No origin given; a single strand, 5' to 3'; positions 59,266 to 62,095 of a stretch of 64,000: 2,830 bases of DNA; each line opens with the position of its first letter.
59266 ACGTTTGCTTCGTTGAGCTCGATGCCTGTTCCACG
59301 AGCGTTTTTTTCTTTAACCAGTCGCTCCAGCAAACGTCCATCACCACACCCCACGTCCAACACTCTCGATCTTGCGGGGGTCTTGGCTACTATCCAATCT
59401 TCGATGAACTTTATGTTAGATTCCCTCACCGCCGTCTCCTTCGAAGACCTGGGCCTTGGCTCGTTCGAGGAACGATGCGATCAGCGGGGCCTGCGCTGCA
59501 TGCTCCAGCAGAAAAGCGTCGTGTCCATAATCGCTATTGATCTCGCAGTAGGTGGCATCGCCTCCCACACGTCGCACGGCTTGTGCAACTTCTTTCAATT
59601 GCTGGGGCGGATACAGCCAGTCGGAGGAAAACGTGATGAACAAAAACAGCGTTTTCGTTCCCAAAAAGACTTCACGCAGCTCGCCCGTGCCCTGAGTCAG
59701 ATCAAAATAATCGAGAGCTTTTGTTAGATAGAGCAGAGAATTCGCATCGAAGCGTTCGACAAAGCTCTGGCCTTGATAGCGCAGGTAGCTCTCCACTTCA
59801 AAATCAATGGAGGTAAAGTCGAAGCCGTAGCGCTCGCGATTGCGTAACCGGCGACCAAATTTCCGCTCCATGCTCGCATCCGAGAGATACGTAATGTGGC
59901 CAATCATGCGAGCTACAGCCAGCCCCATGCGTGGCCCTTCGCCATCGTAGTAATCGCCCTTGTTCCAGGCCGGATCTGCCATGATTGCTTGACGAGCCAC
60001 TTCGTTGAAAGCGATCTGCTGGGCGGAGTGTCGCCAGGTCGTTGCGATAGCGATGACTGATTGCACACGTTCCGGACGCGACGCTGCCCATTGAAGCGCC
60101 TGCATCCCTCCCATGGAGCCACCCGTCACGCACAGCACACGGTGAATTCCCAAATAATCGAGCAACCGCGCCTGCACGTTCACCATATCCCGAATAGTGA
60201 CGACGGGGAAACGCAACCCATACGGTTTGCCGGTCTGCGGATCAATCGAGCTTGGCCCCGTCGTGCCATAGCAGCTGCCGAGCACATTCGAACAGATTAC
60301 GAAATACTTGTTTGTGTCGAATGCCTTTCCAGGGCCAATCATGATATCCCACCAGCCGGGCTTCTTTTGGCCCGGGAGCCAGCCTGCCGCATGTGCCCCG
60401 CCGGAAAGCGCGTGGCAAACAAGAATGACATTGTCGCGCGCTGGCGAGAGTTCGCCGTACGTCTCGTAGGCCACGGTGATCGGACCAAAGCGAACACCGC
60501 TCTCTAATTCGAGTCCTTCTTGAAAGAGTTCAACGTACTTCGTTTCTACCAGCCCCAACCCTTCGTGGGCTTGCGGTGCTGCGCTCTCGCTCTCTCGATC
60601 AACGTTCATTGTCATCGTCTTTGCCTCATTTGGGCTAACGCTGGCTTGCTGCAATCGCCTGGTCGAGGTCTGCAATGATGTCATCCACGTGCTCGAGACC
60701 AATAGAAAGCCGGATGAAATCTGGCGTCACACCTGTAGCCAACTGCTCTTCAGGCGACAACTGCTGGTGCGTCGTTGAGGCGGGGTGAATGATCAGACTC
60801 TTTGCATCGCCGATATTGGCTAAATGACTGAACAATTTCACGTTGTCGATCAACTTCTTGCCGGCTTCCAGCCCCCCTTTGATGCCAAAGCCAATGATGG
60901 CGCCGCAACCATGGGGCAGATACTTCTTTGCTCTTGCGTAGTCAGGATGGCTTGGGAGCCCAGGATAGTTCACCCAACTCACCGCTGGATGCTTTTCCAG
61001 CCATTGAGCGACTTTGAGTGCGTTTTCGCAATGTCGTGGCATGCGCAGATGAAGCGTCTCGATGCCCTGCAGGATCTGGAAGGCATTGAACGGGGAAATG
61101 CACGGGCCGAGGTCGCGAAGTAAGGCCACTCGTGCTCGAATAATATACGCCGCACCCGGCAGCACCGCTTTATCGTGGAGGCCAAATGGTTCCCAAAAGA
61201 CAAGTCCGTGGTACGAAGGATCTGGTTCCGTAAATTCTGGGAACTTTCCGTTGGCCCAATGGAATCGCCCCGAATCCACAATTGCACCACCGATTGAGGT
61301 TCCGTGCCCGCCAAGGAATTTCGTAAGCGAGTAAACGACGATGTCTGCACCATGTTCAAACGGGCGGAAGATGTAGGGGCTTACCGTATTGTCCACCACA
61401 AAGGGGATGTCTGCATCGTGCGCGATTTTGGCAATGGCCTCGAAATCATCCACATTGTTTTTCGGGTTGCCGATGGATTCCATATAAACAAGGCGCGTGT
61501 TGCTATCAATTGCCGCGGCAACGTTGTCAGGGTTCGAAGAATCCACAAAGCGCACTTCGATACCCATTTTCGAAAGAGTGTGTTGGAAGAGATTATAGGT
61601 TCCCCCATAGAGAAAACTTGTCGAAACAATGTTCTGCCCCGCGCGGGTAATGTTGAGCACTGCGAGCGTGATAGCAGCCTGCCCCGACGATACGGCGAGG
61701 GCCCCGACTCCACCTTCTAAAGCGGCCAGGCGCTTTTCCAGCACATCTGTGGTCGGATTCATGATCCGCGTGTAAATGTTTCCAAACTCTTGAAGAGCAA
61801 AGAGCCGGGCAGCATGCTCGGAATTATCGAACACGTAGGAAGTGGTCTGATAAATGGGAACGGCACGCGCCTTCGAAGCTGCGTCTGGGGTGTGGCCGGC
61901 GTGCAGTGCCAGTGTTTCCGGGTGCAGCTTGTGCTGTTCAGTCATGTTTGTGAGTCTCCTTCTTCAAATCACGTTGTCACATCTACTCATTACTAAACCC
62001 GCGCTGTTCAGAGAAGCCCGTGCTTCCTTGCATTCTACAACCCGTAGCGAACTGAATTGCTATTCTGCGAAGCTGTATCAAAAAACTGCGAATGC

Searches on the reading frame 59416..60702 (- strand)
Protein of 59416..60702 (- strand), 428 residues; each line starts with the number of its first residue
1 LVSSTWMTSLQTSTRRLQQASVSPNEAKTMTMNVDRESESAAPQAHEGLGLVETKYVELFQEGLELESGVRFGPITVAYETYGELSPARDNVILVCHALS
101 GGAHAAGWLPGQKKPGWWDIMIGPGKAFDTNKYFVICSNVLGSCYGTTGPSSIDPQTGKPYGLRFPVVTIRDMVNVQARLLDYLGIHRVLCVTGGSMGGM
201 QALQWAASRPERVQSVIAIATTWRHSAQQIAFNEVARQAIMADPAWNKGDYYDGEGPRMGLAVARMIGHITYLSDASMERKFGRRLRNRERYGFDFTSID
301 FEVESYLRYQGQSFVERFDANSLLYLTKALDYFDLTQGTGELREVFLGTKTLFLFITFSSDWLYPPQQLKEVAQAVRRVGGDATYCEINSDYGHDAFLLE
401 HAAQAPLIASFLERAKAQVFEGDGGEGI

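Call 21: search_protein_families(library=pfam, proteins=[window:59416-60702:-], max_evalue=0.00001)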
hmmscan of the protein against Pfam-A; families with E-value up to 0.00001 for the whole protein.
window:59416-60702:- (428 aa): 1 family
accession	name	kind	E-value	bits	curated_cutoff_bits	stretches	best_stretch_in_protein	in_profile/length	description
PF00561.26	Abhydrolase_1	-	4.1e-27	95.8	25.8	1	91-399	1-243/245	alpha/beta hydrolase fold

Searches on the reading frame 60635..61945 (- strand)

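Call 21: search_protein_families(library=pfam, proteins=[window:60635-61945:-], max_evalue=0.00001)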
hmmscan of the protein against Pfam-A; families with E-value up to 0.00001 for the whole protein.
window:60635-61945:- (436 aa): 3 families
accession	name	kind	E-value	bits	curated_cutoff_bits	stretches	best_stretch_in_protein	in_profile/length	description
PF01053.26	Cys_Met_Meta_PP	-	3e-140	467.6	27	1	10-431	1-380/381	Cys/Met metabolism PLP-dependent enzyme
PF01041.23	DegT_DnrJ_EryC1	-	1.4e-07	31.6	19.8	1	61-185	21-145/360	DegT/DnrJ/EryC1/StrS aminotransferase family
PF00266.25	Aminotran_5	-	8.8e-07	28.7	21.5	1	85-218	67-210/371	Aminotransferase class-V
